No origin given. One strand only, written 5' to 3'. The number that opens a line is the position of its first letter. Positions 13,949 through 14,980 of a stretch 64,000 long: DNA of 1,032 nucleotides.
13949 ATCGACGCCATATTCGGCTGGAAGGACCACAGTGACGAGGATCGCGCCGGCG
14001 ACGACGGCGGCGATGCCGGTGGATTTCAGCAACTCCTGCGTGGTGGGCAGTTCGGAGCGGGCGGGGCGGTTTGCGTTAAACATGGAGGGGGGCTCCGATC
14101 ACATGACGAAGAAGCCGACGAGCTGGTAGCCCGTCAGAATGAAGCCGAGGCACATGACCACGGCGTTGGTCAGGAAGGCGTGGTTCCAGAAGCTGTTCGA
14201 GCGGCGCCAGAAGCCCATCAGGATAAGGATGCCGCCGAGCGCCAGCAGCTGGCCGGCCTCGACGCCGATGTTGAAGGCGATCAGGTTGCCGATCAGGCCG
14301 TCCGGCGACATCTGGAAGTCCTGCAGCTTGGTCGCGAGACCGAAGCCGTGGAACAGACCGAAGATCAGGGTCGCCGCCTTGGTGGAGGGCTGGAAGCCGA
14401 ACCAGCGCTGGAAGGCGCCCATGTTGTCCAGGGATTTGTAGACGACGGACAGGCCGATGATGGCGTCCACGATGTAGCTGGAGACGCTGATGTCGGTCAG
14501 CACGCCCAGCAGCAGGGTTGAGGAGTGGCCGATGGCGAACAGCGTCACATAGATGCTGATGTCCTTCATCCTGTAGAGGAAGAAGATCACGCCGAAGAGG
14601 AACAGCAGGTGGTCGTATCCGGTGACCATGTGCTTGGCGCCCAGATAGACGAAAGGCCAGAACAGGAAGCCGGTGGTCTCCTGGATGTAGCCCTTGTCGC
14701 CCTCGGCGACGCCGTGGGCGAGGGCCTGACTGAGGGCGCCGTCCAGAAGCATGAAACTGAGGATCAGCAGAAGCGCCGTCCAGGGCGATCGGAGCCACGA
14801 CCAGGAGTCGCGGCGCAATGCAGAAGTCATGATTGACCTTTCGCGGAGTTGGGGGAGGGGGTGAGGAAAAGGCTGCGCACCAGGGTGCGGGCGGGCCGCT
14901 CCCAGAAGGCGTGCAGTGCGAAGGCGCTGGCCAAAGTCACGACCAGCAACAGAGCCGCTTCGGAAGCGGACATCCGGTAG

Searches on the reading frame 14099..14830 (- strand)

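Call 58: search_protein_families(library=pfam, proteins=[window:14099-14830:-], max_evalue=0.001)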
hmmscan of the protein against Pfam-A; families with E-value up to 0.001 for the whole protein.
window:14099-14830:- (243 aa): 1 family
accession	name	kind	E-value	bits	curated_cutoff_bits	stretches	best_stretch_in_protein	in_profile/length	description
PF13795.12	HupE_UreJ_2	-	2.4e-55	186.9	24.5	1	60-211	1-155/156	HupE / UreJ protein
